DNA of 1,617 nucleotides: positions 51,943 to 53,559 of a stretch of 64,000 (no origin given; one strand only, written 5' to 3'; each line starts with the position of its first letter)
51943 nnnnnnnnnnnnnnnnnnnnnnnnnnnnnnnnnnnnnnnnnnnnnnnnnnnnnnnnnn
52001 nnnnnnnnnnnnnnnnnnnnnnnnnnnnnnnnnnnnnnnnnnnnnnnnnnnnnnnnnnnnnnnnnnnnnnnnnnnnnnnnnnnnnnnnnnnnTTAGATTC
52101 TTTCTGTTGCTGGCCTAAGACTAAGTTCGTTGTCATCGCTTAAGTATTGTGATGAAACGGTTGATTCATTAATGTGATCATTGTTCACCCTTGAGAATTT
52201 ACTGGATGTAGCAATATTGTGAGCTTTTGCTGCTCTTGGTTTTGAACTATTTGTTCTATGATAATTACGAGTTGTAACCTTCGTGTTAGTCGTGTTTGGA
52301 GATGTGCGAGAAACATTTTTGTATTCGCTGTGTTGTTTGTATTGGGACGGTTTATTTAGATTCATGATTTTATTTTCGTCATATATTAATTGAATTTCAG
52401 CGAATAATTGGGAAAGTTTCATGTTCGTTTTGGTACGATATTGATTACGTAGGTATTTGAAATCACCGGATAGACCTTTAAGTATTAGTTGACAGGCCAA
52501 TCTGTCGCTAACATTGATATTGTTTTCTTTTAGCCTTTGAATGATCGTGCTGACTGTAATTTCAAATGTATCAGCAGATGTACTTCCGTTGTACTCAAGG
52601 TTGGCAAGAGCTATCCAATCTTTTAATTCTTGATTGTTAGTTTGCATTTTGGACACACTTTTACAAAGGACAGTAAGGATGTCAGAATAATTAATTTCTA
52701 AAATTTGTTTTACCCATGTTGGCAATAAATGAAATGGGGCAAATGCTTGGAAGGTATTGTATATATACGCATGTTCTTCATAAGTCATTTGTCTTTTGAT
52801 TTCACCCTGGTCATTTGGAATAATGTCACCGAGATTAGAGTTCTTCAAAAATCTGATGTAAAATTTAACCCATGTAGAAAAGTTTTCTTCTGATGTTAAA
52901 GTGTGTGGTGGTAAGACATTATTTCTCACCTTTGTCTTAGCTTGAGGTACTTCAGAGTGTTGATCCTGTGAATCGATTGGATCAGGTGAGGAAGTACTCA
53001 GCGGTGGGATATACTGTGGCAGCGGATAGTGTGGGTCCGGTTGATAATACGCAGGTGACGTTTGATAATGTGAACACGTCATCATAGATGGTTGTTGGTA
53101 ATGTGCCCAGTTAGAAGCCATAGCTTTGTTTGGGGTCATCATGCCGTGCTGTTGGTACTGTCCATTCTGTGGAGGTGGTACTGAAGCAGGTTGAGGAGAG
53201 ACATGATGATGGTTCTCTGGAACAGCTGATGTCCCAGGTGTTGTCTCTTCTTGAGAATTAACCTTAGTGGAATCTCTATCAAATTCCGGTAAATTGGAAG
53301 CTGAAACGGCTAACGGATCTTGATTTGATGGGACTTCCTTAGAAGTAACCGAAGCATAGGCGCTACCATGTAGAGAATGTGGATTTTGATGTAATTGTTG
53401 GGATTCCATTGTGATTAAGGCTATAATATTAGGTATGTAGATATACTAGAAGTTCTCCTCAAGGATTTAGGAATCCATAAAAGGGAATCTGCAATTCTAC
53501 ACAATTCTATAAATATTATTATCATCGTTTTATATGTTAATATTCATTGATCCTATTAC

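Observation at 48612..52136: Second Ty2 carries an in-frame 516-bp deletion that removes the RNase H catalytic core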

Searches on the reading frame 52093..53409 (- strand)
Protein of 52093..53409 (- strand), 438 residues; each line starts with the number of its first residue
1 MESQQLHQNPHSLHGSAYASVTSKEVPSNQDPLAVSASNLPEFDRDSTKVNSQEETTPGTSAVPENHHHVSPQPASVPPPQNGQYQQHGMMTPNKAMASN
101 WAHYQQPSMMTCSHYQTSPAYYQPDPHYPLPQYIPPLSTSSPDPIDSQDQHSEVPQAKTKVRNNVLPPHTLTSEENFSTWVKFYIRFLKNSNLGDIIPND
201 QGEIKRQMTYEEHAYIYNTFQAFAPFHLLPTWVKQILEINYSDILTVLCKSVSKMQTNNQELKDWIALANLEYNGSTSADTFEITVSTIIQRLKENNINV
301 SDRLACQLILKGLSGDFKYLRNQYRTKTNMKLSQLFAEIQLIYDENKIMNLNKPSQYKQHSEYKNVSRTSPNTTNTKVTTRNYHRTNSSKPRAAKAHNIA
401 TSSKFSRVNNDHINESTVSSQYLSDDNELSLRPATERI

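Call 14: find_encoding_contigs(protein=window:52093-53409:-, flank=7000, max_places=10)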
Protein window:52093-53409:- (438 aa): 4 contigs read that carry it; 4 places shown.
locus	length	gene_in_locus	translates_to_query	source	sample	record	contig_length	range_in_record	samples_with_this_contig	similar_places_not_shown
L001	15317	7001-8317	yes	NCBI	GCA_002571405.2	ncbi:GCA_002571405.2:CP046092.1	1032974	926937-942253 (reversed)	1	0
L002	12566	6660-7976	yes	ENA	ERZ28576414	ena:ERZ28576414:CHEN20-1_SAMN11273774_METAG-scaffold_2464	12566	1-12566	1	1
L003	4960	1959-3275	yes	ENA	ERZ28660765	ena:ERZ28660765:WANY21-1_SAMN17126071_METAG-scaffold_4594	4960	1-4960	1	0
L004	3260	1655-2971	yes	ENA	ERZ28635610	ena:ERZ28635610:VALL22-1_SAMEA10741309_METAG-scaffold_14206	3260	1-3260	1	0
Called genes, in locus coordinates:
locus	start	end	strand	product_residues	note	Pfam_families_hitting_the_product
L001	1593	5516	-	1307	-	PF23582:WHD_RGF3, PF00621:RhoGEF, PF00780:CNH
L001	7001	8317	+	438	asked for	PF01021:TYA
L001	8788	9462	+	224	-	PF00665:rve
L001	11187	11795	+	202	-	-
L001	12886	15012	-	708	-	PF01585:G-patch, PF12656:G-patch_2 (weak)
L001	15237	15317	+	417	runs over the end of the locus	PF04108:ATG17_like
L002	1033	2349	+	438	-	PF01021:TYA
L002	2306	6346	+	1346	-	PF22936:Pol_BBD (weak), PF13976:gag_pre-integrs (weak), PF00665:rve, PF07727:RVT_2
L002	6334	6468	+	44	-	-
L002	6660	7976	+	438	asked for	PF01021:TYA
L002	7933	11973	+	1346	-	PF22936:Pol_BBD (weak), PF13976:gag_pre-integrs (weak), PF00665:rve, PF07727:RVT_2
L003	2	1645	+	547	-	?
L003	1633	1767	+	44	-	-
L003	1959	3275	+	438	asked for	PF01021:TYA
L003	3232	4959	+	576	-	?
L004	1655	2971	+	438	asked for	PF01021:TYA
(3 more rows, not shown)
